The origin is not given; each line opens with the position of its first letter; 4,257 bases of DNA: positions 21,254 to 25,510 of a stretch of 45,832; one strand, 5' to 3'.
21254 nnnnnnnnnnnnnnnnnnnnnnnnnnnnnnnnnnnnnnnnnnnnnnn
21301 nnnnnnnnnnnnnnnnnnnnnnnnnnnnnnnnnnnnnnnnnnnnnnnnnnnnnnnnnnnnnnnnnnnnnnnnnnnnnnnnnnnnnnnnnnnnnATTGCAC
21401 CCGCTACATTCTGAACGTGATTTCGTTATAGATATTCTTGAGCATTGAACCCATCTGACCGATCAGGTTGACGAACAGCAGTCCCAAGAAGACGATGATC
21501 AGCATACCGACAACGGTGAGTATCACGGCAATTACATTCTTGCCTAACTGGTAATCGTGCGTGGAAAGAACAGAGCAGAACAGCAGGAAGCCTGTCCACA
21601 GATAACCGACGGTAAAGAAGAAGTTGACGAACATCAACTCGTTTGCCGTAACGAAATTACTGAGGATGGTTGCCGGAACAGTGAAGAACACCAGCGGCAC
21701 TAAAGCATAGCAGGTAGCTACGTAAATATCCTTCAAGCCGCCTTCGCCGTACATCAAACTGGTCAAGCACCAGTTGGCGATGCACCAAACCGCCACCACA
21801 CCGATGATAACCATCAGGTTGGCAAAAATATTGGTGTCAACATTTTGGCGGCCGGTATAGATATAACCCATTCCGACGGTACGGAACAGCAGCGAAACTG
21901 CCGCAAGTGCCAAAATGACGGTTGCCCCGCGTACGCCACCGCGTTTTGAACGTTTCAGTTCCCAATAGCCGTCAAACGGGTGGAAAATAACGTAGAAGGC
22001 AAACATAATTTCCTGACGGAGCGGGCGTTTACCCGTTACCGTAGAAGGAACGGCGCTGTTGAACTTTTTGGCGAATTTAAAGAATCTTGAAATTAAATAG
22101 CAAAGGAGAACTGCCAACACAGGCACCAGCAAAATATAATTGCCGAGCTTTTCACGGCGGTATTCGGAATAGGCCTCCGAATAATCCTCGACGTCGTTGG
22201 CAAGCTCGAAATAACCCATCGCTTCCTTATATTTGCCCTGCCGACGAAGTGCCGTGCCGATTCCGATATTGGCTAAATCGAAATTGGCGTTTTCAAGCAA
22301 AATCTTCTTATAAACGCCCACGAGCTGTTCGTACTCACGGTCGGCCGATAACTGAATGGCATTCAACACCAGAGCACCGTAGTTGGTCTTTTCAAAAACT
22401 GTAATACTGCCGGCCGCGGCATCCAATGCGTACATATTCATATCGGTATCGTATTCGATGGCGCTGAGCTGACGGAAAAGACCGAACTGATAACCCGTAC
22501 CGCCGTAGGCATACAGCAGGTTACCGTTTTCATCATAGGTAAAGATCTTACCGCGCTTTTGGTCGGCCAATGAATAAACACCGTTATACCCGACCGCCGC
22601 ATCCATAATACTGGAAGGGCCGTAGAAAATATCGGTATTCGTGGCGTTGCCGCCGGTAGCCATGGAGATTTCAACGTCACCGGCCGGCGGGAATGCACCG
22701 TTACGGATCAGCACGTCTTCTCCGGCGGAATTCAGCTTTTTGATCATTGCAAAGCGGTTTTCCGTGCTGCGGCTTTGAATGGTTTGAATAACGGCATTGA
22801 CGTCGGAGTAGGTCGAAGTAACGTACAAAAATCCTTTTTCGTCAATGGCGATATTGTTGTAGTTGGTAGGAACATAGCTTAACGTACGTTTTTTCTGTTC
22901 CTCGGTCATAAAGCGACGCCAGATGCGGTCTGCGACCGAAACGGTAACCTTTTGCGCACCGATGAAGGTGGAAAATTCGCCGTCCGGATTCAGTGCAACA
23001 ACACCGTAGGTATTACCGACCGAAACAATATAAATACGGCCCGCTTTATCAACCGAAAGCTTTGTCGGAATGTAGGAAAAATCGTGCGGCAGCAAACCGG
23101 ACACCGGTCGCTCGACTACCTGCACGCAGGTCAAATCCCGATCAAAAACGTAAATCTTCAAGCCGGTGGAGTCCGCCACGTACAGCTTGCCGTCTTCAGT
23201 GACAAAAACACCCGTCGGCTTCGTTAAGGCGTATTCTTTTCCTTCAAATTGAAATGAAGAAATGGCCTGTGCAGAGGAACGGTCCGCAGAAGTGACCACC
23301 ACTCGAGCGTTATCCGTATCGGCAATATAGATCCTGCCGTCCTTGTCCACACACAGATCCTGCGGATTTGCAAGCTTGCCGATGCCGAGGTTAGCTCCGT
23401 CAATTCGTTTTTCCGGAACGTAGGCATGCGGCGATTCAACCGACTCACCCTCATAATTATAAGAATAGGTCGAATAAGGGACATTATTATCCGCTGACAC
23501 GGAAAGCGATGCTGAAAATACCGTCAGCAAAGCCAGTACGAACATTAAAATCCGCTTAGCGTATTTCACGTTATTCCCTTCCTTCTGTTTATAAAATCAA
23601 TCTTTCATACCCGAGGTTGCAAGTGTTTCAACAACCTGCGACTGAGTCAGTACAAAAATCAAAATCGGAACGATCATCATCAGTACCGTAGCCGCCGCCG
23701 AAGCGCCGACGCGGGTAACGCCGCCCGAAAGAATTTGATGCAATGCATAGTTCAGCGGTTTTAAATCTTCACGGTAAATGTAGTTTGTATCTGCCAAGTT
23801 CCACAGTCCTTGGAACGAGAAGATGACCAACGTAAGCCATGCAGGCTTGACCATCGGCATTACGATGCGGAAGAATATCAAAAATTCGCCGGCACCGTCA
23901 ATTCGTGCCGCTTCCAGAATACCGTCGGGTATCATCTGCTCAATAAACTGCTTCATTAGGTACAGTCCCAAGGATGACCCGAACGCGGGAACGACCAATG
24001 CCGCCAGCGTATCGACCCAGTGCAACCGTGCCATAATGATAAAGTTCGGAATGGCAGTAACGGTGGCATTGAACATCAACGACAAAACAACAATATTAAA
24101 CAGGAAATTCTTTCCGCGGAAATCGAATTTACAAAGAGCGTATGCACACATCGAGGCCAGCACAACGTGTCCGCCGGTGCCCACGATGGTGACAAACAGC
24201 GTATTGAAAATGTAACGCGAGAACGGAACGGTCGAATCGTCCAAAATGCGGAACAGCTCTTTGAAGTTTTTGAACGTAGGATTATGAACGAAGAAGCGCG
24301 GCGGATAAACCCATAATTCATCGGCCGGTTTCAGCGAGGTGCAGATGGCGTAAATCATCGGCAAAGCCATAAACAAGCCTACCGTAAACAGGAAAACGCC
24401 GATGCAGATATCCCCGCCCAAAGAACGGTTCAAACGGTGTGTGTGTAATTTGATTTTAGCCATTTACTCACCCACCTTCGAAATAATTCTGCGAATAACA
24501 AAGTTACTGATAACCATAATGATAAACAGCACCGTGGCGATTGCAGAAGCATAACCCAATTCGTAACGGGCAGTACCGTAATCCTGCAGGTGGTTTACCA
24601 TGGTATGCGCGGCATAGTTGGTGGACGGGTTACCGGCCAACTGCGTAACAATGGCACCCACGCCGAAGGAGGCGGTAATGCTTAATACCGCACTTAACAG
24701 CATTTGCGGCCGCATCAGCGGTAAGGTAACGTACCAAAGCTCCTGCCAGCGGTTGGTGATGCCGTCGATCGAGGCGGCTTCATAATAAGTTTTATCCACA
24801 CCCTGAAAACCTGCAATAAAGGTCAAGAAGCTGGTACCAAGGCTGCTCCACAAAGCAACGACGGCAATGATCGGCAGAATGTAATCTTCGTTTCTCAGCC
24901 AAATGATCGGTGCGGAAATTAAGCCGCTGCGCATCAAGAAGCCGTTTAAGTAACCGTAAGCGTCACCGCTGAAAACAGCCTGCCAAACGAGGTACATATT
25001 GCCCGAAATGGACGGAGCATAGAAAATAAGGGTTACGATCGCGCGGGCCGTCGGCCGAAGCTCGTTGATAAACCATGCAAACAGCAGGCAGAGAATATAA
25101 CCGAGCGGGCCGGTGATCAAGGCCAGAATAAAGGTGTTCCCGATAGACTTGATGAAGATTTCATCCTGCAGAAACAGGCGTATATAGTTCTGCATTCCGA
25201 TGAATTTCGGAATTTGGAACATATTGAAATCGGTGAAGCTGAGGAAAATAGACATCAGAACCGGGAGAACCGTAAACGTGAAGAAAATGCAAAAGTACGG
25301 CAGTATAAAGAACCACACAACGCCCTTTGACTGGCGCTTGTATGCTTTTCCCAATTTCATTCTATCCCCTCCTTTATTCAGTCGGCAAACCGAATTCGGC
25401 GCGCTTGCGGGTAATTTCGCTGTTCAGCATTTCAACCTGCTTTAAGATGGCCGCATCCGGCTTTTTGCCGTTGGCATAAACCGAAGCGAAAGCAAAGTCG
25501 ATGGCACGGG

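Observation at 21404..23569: Unusual fusion: extracellular NHL beta-propeller plus TPR tethered to a Yip1 polytopic membrane domain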

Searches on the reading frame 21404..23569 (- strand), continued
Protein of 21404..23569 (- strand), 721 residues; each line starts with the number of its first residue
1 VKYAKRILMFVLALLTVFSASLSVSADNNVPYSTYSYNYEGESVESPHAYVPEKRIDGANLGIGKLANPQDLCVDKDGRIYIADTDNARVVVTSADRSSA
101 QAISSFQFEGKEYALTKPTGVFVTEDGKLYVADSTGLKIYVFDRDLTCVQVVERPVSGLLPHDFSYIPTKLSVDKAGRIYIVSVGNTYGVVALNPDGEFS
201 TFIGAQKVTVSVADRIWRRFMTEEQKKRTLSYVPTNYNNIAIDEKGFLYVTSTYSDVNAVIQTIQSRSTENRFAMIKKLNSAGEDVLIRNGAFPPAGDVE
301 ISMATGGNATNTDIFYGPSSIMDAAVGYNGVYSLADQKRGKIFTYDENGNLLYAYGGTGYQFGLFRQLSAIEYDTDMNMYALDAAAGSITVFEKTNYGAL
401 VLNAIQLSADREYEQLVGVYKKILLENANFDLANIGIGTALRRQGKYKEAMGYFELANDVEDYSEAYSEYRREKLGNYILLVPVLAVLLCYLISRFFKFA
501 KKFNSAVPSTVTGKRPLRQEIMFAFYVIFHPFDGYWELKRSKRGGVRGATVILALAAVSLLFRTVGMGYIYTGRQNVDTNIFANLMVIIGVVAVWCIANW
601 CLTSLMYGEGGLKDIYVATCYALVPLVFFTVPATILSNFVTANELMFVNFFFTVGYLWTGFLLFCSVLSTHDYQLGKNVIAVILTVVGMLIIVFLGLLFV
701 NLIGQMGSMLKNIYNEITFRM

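Call 63: search_protein_families(library=pfam, proteins=[L075:4983-6752:+, L075:6865-8298:+, L075:8437-9741:+, L053:3885-4988:+, L053:5009-6304:+, L053:6308-7321:+, L053:7287-8237:+, L053:8256-9563:+], max_evalue=0.001)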
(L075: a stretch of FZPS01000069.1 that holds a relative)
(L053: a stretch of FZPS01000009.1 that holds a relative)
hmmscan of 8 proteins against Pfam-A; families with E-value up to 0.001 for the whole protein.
L075:4983-6752:+ (589 aa): 3 families
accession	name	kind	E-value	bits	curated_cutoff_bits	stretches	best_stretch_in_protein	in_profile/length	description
PF00331.26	Glyco_hydro_10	-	2.4e-99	332.9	22.1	1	32-350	1-310/311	Glycosyl hydrolase family 10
PF22633.2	F5_F8_type_C_2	-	2.3e-14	54.2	27.8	1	467-562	1-91/91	NedA-like, galactose-binding domain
PF00754.31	F5_F8_type_C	-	1.3e-13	51.7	28.2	1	465-566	14-114/127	F5/8 type C domain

L075:6865-8298:+ (477 aa): 1 family
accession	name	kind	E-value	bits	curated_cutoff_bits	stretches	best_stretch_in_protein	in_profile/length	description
PF01547.30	SBP_bac_1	-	8.5e-11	42.8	26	1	87-343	32-277/307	Bacterial extracellular solute-binding protein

L075:8437-9741:+ (434 aa): 1 family
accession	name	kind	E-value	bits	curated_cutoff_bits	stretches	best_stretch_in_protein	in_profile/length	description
PF13385.13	Laminin_G_3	-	1.7e-29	103.4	27.6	1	279-428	3-150/151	Concanavalin A-like lectin/glucanases superfamily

L053:3885-4988:+ (367 aa): 0 families

L053:5009-6304:+ (431 aa): 2 families
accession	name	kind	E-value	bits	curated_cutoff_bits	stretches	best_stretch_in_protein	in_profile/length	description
PF07005.16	SBD_N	-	3.5e-62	210.6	25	1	4-227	1-228/230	Sugar-binding N-terminal domain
PF17042.10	NBD_C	-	3.5e-26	93.1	28.3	1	256-421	1-168/168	Nucleotide-binding C-terminal domain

L053:6308-7321:+ (337 aa): 1 family
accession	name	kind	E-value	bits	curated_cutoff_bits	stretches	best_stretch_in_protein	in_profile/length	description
PF04166.17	PdxA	-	5.4e-105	351.3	27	1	33-330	2-286/286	Pyridoxal phosphate biosynthetic protein PdxA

L053:7287-8237:+ (316 aa): 1 family
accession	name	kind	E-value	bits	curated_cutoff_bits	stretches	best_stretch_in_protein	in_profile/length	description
PF00701.28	DHDPS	-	5.2e-80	268.7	22.1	1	26-295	3-272/289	Dihydrodipicolinate synthetase family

L053:8256-9563:+ (435 aa): 2 families
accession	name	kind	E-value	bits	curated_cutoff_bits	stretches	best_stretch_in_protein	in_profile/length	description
PF13204.13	Apiosidase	-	9.2e-113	377.5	26.5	1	9-337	1-320/320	Apiosidase-like, catalytic domain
PF12904.13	Collagen_bind_2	-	5.4e-33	113.1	22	1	339-430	1-92/92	Putative collagen-binding domain of a collagenase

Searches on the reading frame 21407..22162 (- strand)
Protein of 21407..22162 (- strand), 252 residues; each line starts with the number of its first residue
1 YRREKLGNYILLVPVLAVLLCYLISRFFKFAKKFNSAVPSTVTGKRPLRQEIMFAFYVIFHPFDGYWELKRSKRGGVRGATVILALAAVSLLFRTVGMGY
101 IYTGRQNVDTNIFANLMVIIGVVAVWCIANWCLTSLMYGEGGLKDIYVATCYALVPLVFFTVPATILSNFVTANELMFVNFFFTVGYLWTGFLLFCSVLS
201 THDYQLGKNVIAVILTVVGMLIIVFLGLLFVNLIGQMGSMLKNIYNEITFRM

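Call 40: search_protein_representatives(protein=window:21407-22162:-)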
Query: 252 residues. Proteins with E-value up to 0.001 (for the whole library): 1654; up to 1e-10: 1168; up to 1e-30: 263. The best 150 are listed.
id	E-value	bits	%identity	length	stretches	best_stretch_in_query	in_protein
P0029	7.9e-81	287.6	52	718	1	2-251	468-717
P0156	1.8e-67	243.9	47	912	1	1-252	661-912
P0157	2.3e-65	237.0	47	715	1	1-252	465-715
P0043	4.3e-63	229.6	46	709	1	2-251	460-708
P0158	1.7e-62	227.6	44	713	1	2-252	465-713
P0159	5.1e-60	219.5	43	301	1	11-251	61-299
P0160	3.5e-59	216.7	43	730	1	1-252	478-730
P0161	1.1e-58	215.1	43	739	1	1-252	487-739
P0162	1.8e-58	214.5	43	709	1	6-251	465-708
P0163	3.2e-58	213.6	41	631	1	1-252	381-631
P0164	3.8e-58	213.3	41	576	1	9-252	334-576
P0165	1.2e-57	211.8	36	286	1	2-251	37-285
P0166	1.5e-57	211.4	45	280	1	45-252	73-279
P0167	3.5e-57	210.2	41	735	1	13-251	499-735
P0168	3.8e-57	210.1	42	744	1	6-251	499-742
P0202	6.2e-48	179.9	43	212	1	48-251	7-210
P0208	5.5e-47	176.8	40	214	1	46-251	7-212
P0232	9.1e-43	163.0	42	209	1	50-252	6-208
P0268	8.6e-39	150.0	36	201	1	55-252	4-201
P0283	2.0e-37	145.5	36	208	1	48-251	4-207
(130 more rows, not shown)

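Call 43: find_encoding_contigs(protein=P0202, flank=8000, max_places=2)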
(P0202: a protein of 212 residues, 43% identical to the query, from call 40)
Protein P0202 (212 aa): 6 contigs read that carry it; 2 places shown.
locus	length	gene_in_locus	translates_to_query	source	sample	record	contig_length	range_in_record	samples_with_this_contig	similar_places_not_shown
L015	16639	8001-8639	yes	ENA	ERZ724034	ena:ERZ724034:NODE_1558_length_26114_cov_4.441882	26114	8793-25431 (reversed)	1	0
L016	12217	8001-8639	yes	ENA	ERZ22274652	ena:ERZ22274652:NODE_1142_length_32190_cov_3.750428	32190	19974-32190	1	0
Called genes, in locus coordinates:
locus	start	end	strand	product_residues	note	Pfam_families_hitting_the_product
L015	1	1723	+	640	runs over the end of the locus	PF16216:GxGYxYP_N (faint), PF20958:GxGYxYP_N_3rd, PF14323:GxGYxYP_C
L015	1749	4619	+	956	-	PF01547:SBP_bac_1, PF13416:SBP_bac_8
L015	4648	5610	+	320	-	PF00528:BPD_transp_1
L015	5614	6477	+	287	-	PF00528:BPD_transp_1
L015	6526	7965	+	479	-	PF01436:NHL (faint), PF00515:TPR_1 (faint)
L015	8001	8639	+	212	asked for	PF04893:Yip1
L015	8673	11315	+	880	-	PF18952:DUF5696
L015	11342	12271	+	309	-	PF00528:BPD_transp_1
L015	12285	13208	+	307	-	PF00528:BPD_transp_1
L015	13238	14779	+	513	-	-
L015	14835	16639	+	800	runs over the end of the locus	PF03422:CBM_6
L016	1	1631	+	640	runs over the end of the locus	PF16216:GxGYxYP_N (faint), PF20958:GxGYxYP_N_3rd, PF14323:GxGYxYP_C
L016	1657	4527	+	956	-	PF01547:SBP_bac_1, PF13416:SBP_bac_8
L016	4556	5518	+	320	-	PF00528:BPD_transp_1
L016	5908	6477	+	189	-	PF00528:BPD_transp_1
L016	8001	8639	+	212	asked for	PF04893:Yip1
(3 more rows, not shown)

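Call 44: find_encoding_contigs(protein=P0232, flank=8000, max_places=2)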
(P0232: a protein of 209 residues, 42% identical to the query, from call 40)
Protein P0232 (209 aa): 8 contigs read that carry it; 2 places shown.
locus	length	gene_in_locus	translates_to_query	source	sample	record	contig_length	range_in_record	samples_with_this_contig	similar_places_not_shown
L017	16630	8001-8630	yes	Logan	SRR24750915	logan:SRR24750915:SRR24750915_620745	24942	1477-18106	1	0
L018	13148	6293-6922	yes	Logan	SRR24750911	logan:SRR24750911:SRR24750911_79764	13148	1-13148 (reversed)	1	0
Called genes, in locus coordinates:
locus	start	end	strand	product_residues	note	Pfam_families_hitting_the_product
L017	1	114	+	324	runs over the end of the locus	PF01208:URO-D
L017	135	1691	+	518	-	PF01547:SBP_bac_1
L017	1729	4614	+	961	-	PF01547:SBP_bac_1, PF13416:SBP_bac_8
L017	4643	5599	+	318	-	PF00528:BPD_transp_1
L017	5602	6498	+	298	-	-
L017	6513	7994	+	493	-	PF01436:NHL (faint), PF06739:SBBP (faint)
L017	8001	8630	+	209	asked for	PF04893:Yip1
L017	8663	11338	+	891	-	PF18952:DUF5696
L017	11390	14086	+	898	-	PF01074:Glyco_hydro_38N, PF09261:Alpha-mann_mid, PF07748:Glyco_hydro_38C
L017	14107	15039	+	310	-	PF00528:BPD_transp_1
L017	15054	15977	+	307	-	PF00528:BPD_transp_1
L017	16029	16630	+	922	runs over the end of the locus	PF03422:CBM_6 (weak)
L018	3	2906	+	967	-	?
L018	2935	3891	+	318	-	PF00528:BPD_transp_1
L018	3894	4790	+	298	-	-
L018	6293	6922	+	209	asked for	PF04893:Yip1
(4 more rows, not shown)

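Call 71: find_encoding_contigs(protein=P0268, flank=8000, max_places=1)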
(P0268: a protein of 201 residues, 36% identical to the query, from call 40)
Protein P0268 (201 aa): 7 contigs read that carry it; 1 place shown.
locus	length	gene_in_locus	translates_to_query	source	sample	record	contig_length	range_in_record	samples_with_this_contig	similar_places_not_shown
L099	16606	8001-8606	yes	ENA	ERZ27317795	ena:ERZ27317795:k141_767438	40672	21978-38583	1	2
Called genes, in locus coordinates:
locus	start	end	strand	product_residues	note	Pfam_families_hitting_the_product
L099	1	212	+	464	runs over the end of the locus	PF01547:SBP_bac_1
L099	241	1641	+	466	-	PF01547:SBP_bac_1 (weak)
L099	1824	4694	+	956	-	PF01547:SBP_bac_1, PF13416:SBP_bac_8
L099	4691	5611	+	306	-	PF00528:BPD_transp_1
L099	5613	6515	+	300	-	PF00528:BPD_transp_1 (weak)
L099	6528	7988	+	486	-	PF08450:SGL (faint), PF01436:NHL (faint), PF07719:TPR_2 (faint)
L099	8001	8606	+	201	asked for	PF04893:Yip1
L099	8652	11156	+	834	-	PF18952:DUF5696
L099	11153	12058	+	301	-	PF00528:BPD_transp_1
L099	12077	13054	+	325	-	PF00528:BPD_transp_1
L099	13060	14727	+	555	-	PF00295:Glyco_hydro_28 (weak)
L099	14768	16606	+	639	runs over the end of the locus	-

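Call 72: find_encoding_contigs(protein=P0283, flank=8000, max_places=1)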
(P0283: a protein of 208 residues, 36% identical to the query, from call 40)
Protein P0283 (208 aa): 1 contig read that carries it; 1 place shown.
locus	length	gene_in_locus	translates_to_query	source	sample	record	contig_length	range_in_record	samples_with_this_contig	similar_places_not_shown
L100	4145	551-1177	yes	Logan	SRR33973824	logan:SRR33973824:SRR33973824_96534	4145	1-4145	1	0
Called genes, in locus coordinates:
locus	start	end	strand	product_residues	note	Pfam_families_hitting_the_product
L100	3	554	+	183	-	?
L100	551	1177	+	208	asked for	PF04893:Yip1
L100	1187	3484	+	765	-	PF18952:DUF5696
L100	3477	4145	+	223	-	?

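Call 73: find_encoding_contigs(protein=P0208, flank=8000, max_places=1)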
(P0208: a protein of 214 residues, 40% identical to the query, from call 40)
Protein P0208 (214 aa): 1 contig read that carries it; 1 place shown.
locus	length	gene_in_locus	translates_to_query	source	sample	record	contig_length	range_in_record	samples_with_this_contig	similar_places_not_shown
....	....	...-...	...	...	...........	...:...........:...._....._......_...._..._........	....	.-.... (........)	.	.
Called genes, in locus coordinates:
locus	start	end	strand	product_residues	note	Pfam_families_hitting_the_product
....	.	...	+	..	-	?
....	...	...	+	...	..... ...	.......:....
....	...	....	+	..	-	?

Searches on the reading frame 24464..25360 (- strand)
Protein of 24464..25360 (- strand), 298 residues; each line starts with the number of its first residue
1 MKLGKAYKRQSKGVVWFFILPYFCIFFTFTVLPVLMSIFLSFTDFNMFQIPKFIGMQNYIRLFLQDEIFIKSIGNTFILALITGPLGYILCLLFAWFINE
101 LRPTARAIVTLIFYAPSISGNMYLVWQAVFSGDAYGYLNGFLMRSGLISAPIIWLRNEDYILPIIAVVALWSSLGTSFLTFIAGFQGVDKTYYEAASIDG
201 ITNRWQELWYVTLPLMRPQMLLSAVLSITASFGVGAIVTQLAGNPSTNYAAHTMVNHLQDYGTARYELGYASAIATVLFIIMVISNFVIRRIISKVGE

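Call 3: search_protein_families(library=pfam, proteins=[window:24464-25360:-], max_evalue=0.01)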
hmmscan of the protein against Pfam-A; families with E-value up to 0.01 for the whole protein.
window:24464-25360:- (298 aa): 1 family
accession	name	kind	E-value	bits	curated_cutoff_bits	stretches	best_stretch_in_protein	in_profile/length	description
PF00528.27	BPD_transp_1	-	7.5e-13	49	26.4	1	101-293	16-179/184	Binding-protein-dependent transport system inner membrane component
